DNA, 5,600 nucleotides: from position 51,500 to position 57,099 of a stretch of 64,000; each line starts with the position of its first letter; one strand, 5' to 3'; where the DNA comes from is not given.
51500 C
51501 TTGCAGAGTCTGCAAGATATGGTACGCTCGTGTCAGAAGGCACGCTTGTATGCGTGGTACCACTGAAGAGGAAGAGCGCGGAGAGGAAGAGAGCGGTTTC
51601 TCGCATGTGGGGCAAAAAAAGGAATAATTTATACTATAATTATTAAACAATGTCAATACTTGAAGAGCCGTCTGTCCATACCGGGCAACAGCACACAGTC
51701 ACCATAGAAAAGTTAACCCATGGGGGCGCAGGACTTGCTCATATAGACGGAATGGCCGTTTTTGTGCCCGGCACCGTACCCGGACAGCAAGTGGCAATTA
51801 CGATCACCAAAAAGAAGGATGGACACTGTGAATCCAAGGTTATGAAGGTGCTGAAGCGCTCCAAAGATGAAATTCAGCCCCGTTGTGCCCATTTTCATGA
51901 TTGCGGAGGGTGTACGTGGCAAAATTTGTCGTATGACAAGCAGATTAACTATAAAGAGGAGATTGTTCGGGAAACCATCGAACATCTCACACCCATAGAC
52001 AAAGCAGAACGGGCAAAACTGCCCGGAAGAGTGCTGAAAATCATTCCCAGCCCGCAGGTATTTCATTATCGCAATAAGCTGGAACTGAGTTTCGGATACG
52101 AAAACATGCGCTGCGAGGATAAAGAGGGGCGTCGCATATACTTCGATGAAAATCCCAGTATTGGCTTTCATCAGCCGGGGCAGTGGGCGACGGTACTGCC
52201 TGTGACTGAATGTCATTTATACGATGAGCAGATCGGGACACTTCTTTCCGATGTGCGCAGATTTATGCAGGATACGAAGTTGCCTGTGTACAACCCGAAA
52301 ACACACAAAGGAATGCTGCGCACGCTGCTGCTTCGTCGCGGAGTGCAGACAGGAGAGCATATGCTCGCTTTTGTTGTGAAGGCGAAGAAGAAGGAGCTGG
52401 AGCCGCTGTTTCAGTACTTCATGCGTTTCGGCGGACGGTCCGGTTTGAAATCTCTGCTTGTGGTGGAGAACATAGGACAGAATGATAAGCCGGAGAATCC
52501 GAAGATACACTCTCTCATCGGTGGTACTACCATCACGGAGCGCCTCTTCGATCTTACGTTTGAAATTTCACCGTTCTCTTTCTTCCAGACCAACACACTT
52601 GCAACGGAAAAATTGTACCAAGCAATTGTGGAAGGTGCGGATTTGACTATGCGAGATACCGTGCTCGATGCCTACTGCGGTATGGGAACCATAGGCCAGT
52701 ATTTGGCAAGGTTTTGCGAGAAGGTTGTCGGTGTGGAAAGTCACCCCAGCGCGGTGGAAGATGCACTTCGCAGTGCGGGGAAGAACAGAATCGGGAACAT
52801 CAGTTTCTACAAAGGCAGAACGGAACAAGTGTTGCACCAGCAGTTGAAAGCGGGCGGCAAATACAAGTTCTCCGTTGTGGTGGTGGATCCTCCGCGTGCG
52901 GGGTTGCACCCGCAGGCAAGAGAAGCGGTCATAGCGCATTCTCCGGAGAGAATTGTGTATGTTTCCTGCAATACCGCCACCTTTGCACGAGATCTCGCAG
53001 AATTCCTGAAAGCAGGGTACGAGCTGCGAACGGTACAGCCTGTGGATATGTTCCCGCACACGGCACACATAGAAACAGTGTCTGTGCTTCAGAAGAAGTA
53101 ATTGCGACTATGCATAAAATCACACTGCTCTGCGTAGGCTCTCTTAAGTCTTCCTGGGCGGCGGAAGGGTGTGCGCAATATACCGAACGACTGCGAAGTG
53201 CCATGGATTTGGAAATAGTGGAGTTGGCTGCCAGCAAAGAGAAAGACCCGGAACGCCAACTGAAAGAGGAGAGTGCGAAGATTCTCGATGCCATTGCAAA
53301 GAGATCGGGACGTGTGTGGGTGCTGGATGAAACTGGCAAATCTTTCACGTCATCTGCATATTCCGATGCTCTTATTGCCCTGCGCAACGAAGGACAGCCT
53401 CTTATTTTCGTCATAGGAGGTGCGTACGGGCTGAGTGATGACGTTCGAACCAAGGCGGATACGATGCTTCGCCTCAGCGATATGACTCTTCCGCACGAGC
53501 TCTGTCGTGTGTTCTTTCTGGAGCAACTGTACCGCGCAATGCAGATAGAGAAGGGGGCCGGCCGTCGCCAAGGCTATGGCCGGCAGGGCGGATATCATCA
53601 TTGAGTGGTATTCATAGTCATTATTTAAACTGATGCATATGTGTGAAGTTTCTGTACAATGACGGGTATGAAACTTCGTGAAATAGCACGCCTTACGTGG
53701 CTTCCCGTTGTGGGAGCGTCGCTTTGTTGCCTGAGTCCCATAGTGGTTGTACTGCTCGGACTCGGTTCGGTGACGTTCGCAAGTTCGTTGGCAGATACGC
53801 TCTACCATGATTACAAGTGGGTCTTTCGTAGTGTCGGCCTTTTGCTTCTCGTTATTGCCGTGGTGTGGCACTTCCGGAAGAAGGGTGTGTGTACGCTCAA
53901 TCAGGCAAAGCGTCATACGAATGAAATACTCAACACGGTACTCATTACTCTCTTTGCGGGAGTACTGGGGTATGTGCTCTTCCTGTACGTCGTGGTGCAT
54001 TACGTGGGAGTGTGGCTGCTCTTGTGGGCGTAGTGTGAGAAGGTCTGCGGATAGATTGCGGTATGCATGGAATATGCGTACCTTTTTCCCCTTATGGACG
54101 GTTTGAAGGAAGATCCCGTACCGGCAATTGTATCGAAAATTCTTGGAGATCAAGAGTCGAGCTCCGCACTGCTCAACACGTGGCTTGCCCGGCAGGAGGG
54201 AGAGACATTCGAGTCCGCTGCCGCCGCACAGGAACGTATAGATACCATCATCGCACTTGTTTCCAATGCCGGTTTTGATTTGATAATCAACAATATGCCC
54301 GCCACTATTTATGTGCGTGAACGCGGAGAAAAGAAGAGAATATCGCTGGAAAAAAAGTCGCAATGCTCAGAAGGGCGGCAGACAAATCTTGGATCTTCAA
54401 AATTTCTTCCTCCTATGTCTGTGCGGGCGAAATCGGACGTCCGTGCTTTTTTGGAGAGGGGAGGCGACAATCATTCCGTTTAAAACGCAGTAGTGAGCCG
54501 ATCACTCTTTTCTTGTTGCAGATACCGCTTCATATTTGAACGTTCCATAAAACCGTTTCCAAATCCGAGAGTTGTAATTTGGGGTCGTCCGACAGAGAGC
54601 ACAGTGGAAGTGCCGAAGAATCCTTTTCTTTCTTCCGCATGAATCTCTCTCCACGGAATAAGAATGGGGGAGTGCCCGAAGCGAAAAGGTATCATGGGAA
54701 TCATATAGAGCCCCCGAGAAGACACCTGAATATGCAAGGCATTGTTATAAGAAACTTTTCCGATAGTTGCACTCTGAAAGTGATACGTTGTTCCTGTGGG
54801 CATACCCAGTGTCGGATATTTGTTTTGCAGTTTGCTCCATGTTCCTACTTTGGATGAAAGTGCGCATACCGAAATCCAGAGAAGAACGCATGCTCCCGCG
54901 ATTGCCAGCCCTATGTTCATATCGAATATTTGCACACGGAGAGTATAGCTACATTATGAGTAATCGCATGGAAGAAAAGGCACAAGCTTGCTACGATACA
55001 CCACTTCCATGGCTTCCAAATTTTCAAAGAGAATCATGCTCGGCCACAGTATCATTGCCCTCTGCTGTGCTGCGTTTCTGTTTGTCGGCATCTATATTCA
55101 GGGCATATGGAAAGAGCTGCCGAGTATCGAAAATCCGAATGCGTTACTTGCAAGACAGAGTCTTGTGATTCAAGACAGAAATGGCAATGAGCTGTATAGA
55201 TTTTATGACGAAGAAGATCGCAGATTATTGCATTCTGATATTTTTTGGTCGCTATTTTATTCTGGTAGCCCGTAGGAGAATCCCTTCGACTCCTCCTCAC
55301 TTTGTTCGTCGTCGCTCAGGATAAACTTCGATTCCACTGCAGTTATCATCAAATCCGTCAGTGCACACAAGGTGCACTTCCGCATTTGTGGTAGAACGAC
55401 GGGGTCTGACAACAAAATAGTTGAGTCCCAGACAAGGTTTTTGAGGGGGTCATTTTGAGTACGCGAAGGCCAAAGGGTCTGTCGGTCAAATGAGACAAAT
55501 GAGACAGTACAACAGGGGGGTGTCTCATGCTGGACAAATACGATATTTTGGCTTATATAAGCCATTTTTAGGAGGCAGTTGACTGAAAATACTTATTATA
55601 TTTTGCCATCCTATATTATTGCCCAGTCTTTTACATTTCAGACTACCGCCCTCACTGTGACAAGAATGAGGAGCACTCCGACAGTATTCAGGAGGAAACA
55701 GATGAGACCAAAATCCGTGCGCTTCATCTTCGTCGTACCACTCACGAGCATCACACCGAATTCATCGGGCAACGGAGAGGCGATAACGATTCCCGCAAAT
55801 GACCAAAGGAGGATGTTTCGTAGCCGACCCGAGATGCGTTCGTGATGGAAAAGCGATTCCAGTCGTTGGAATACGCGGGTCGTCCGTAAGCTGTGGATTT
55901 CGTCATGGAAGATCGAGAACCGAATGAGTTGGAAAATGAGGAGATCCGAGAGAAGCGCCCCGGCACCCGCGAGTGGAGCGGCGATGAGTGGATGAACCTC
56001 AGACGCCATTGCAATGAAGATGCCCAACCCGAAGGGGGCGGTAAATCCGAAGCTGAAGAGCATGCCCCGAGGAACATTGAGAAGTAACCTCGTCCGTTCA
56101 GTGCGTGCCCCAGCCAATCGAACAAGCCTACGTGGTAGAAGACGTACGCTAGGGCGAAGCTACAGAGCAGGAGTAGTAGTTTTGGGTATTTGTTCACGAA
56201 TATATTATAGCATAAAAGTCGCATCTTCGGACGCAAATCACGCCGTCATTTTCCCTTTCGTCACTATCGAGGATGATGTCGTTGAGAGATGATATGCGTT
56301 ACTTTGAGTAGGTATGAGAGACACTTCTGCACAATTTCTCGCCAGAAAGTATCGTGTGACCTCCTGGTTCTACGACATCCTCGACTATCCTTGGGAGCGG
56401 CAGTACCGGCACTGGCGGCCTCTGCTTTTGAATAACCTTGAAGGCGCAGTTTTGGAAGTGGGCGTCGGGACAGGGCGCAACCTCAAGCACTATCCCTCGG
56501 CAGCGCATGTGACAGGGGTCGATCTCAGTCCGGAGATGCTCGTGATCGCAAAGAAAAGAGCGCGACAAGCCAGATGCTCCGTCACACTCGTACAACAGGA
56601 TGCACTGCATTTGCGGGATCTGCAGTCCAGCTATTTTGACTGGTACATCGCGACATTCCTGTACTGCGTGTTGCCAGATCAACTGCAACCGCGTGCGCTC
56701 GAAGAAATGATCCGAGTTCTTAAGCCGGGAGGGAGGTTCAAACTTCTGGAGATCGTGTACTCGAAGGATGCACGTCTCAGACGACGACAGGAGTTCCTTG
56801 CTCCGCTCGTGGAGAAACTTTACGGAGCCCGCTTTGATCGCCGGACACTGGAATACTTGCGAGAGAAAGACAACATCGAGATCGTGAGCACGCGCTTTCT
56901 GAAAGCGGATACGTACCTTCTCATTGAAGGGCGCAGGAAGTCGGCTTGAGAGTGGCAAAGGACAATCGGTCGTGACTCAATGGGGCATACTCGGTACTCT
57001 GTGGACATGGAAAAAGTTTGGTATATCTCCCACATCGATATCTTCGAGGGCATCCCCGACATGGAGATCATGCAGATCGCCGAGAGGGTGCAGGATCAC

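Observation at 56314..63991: Composite thiophilic-metal / thiol-redox island with no classical metalloregulator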

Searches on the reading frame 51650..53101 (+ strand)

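Call 6: search_protein_families(library=pfam, proteins=[window:51650-53101:+], max_evalue=0.05)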
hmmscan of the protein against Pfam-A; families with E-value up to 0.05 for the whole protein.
window:51650-53101:+ (483 aa): 11 families
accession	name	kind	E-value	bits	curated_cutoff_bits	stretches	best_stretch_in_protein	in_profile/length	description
PF05958.17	tRNA_U5-meth_tr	-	1.1e-21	77.7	23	1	304-482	172-356/357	tRNA (Uracil-5-)-methyltransferase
PF01938.26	TRAM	-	2.4e-09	37.3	21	1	11-58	4-54/61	TRAM domain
PF13847.12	Methyltransf_31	-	1.9e-07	31.3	27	1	336-413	5-81/145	Methyltransferase domain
PF13649.12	Methyltransf_25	-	1.6e-05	25.9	27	1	338-394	1-58/97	Methyltransferase domain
PF00398.26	RrnaAD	-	3.9e-05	23.3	24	1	311-369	7-65/263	Ribosomal RNA adenine dimethylase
PF01555.25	N6_N4_Mtase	-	0.0003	21.3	26.7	1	332-372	179-219/221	DNA methylase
PF05175.20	MTS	-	0.00034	20.7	23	1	334-430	31-125/170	Methyltransferase small domain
PF03602.21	Cons_hypoth95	-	0.00035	20.7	24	1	335-416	42-123/182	Conserved hypothetical protein 95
PF08242.18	Methyltransf_12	-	0.0029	18.8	30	1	339-411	1-70/98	Methyltransferase domain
PF09445.16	Methyltransf_15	-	0.016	15.2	22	1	337-419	3-84/165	RNA cap guanine-N2 methyltransferase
PF08241.18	Methyltransf_11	-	0.036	15.1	21.2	0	339-393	1-53/95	Methyltransferase domain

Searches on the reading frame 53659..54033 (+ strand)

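Call 6: search_protein_families(library=pfam, proteins=[window:53659-54033:+], max_evalue=0.05)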
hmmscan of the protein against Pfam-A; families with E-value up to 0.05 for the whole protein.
window:53659-54033:+ (124 aa): 1 family
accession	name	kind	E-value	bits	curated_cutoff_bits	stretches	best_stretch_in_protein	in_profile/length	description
PF02411.20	MerT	-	3.1e-05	24.4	32.9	1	16-109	17-114/116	MerT mercuric transport protein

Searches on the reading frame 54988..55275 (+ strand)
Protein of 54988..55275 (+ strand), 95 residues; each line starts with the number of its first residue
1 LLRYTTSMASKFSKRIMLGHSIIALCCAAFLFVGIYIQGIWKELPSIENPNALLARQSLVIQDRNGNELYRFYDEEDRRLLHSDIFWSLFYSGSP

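Call 6: search_protein_families(library=pfam, proteins=[window:54988-55275:+], max_evalue=0.05)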
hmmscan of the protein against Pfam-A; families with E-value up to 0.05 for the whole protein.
window:54988-55275:+ (95 aa): 1 family
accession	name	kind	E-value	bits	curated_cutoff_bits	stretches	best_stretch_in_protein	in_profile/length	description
PF18975.6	DUF5711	-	0.026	14.2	26.3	1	39-75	48-84/344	Family of unknown function (DUF5711)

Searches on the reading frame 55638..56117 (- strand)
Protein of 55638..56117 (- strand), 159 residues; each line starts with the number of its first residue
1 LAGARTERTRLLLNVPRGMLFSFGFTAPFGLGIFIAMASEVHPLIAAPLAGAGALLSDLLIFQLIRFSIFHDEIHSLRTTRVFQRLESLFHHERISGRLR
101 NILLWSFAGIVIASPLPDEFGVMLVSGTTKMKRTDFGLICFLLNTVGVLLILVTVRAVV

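Call 6: search_protein_families(library=pfam, proteins=[window:55638-56117:-], max_evalue=0.05)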
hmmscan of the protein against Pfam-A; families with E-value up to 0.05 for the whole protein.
window:55638-56117:- (159 aa): 2 families
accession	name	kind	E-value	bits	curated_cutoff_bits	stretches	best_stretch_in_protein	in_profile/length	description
PF09335.16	VTT_dom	-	0.002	19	33.9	1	34-152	7-118/123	VTT domain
PF06695.16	Sm_multidrug_ex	-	0.018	16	30.7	0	32-112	5-79/121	Putative small multi-drug export protein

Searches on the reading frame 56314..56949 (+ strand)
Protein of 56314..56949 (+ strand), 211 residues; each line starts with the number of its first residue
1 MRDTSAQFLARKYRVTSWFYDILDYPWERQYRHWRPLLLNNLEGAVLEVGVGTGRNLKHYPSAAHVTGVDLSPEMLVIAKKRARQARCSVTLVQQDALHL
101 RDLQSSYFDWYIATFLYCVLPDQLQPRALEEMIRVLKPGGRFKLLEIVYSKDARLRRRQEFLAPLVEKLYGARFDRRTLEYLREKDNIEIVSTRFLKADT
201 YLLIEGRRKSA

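Call 3: search_protein_families(library=pfam, proteins=[window:56314-56949:+], max_evalue=0.01)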
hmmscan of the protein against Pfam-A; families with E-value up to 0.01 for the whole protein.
window:56314-56949:+ (211 aa): 8 families
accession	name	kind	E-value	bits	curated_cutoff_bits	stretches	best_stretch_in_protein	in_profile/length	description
PF13649.12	Methyltransf_25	-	8.6e-22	78.1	27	1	46-140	1-97/97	Methyltransferase domain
PF08241.18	Methyltransf_11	-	1.7e-19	70.7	21.2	1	47-142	1-93/95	Methyltransferase domain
PF08242.18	Methyltransf_12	-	6.5e-14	52.9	30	1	47-142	1-98/98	Methyltransferase domain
PF13847.12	Methyltransf_31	-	3.6e-13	49.9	27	1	45-148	6-113/145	Methyltransferase domain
PF01209.24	Ubie_methyltran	-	8.1e-12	45.4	20.1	1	46-148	51-155/233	ubiE/COQ5 methyltransferase family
PF13489.12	Methyltransf_23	-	4.8e-09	36.6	27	1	29-192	7-163/164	Methyltransferase domain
PF20922.3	Anamorsin_N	-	1.9e-06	28.1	27.1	1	88-159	32-105/163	Anamorsin, N-terminal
PF05401.17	NodS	-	0.0097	16.2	24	0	18-142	19-142/201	Nodulation protein S (NodS)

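Call 4: search_protein_families(library=ncbifam, proteins=[window:56314-56949:+], max_evalue=0.01)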
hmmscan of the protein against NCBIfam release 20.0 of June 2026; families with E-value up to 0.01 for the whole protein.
window:56314-56949:+ (211 aa): 37 families (the best 25 are shown)
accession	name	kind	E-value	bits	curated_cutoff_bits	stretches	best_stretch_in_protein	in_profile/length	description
NF043040.1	corrin_prot_MT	hypoth_equivalog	2.8e-18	66.2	180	1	44-154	43-157/216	corrinoid protein-associated methyltransferase CpaM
TIGR01934.1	MenG_MenH_UbiE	subfamily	5.1e-16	58.7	158.35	1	40-161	37-158/223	ubiquinone/menaquinone biosynthesis methyltransferase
NF001244.0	PRK00216.1-5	equivalog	6.5e-16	58.3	216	1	27-176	36-185/236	bifunctional demethylmenaquinone methyltransferase/2-methoxy-6-polyprenyl-1,4-benzoquinol methylase UbiE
NF045882.1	PLipidMtase_Leg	equivalog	1.1e-14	54.8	390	1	10-176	7-174/207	phospholipid N-methyltransferase PmtA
NF052510.1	methyltran_MpqE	exception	1.7e-11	44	335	1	41-161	45-168/234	methyl-plastoquinone biosynthesis methyltransferase MpqE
NF041820.1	daptide_MTase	equivalog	8.7e-11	41.7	175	1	39-157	33-154/243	daptide-type RiPP biosynthesis methyltransferase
NF001243.0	PRK00216.1-4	equivalog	1e-10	41.4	235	1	62-180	71-187/237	demethylmenaquinone methyltransferase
TIGR02752.1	MenG_heptapren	equivalog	3.4e-10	39.8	419.85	1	62-154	69-159/231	demethylmenaquinone methyltransferase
NF045667.1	MTase_DVU1556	equivalog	4.1e-10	39.5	155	1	44-154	24-129/213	DVU_1556 family methyltransferase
NF041537.1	ArsM_AhpD_UU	exception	5.2e-10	38.6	510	1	46-150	80-186/345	arsenite methyltransferase/AhpD domain selenoprotein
NF001242.0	PRK00216.1-3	equivalog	2.5e-09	36.9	351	1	45-148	73-179/258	bifunctional demethylmenaquinone methyltransferase/2-methoxy-6-polyprenyl-1,4-benzoquinol methylase UbiE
NF008823.0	PRK11873.1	subfamily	3.7e-09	36.4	263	1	46-153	81-190/272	arsenite methyltransferase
NF041536.1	ArsM_DUF2284_UU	exception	1.5e-08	33.4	575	1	45-151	79-187/459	arsenite methyltransferase/DUF2284 domain selenoprotein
NF001241.0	PRK00216.1-2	equivalog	1.7e-08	34.4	327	1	22-151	30-154/231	demethylmenaquinone methyltransferase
NF007610.0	PRK10258.1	equivalog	7.8e-08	31.9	342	1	45-147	45-141/251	malonyl-ACP O-methyltransferase BioC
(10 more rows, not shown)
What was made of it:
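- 56314..56949 (+): Class I SAM-dependent methyltransferase (211 aa), UbiE/COQ5-like; substrate unknown. All NCBIfam equivalogs, including ArsM, score far below their cutoffs (calls 3, 4).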
